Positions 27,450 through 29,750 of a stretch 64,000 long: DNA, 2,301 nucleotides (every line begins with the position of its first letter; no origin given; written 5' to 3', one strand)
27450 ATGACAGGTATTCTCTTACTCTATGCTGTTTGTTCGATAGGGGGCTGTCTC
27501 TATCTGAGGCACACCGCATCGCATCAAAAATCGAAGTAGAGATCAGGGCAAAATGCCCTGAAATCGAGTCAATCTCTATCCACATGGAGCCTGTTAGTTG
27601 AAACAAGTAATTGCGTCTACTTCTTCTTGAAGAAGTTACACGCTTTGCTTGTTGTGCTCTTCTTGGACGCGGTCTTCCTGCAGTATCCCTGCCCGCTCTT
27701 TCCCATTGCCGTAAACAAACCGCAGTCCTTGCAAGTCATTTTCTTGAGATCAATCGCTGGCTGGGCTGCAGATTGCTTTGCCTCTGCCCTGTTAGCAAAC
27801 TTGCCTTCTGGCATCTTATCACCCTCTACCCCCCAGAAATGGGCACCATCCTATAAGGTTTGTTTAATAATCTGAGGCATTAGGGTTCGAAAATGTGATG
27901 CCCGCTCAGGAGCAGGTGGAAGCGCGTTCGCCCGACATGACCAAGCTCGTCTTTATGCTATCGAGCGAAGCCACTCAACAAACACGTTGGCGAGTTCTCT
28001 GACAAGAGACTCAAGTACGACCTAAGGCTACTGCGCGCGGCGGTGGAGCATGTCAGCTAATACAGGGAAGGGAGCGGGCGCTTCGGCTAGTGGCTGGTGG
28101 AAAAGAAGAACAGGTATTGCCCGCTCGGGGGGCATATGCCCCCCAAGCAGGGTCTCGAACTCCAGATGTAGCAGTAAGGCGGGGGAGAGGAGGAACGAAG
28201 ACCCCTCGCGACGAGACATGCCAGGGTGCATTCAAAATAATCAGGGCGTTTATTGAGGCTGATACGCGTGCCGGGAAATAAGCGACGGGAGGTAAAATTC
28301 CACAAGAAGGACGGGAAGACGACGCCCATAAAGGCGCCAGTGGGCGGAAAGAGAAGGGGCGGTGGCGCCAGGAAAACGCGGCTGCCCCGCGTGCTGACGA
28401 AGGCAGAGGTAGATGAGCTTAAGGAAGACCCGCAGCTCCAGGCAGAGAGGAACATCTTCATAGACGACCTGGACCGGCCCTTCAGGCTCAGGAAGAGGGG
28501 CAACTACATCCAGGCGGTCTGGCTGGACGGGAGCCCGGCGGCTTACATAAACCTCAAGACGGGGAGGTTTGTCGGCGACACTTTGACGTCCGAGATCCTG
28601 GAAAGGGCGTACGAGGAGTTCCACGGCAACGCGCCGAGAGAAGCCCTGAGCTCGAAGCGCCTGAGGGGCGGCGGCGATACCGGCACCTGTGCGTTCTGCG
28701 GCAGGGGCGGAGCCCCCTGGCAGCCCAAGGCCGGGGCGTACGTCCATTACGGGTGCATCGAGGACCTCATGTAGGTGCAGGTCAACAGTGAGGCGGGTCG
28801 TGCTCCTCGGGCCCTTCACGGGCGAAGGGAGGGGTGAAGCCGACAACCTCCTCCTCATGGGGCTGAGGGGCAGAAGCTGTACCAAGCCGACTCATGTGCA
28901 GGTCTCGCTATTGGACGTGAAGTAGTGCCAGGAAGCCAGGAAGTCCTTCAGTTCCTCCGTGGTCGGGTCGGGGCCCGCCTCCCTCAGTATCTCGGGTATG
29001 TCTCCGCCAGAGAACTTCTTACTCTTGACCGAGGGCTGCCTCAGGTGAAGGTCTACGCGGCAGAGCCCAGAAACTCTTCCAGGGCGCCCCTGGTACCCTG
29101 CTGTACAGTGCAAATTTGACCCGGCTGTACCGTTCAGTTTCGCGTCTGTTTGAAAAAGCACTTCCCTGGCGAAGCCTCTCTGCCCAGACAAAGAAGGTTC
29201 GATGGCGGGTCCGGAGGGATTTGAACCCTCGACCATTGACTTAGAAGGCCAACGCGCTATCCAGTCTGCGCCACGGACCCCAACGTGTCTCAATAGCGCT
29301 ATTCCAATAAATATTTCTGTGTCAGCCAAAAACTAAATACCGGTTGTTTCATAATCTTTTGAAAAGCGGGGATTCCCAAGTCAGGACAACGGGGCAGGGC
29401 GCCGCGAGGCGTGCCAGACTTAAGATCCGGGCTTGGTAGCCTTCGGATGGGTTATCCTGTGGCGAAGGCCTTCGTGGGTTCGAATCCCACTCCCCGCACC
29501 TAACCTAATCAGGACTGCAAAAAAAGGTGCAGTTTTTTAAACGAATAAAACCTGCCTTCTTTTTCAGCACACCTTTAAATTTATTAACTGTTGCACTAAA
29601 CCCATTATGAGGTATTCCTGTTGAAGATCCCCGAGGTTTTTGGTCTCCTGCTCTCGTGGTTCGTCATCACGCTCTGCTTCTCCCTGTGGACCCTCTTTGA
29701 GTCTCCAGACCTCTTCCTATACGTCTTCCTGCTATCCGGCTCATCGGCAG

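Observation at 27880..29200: Second GC-rich foreign-looking segment abutting two tRNA genes, with a basic Zn-binding hypothetical protein and a possible integrase C-terminal remnant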

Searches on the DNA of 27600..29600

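Call 20: search_rna_families(source=window, start=27600, end=29600, threshold=evalue, max_evalue=10)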
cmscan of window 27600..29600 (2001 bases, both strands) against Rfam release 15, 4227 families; matches with E-value up to 10: 9.
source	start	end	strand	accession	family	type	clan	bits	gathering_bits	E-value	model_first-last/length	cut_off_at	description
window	29206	29280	-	RF00005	tRNA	Gene; tRNA;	CL00001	66.7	29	7.9e-14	1-71/71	no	tRNA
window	29205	29280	+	RF04354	Plastid-ycf2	Cis-reg;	-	25.2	65.7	0.023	1-75/75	no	Plastid-ycf2 5UTR RNA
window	29462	29499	-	RF04354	Plastid-ycf2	Cis-reg;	-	23.6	65.7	0.064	1-75/75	no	Plastid-ycf2 5UTR RNA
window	29515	29568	-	RF03474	mir-4766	Gene; miRNA;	-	19.9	72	1.2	1-56/56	no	mir-4766 microRNA precursor family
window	29451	29496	-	RF04351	Plastid-psbl-rps4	Cis-reg;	-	18.6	68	1.1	1-53/53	no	Plastid-psbl-rps4 3UTR RNA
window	29393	29498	+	RF01852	tRNA-Sec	Gene; tRNA;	CL00001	18.1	47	2.5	1-91/91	no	Selenocysteine transfer RNA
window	29214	29230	+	RF04351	Plastid-psbl-rps4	Cis-reg;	-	17.9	68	1.8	9-25/53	no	Plastid-psbl-rps4 3UTR RNA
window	29208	29279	-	RF01684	mascRNA-menRNA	Gene;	-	16.2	42.5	6.4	1-56/56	no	MALAT1-associated small cytoplasmic RNA/MEN beta RNA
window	28112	28228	+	RF02151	MIMT1_1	Gene; lncRNA;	-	15.5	45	6.6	1-88/88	no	MER1 repeat containing imprinted transcript 1 conserved region 1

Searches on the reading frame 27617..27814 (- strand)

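Call 12: search_protein_families(library=pfam, proteins=[window:27617-27814:-], max_evalue=0.1)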
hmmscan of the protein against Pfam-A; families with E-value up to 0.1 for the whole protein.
window:27617-27814:- (65 aa): 3 families
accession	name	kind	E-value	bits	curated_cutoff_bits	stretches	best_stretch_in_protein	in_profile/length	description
PF01355.22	HIPIP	-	0.0037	18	22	1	10-52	14-55/66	High potential iron-sulfur protein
PF06411.16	HdeA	-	0.047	14.5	22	1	6-30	12-35/91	HdeA/HdeB family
PF08421.16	Methyltransf_13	-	0.058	14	31.3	1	11-34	27-50/62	Putative zinc binding domain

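Call 13: search_protein_families(library=phrogs, proteins=[window:27617-27814:-], max_evalue=0.1)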
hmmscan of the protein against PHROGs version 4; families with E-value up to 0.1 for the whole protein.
window:27617-27814:- (65 aa): 0 families

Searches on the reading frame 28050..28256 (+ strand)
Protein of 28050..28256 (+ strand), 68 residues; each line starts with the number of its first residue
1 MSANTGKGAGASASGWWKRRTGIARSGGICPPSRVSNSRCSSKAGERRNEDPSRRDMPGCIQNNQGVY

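Call 12: search_protein_families(library=pfam, proteins=[window:28050-28256:+], max_evalue=0.1)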
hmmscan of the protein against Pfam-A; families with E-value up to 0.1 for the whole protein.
window:28050-28256:+ (68 aa): 0 families

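Call 13: search_protein_families(library=phrogs, proteins=[window:28050-28256:+], max_evalue=0.1)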
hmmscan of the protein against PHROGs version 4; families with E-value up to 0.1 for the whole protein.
window:28050-28256:+ (68 aa): 1 family
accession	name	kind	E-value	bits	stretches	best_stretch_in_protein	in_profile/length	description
phrog_38239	-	unknown function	0.07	14.4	1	18-42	15-39/63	-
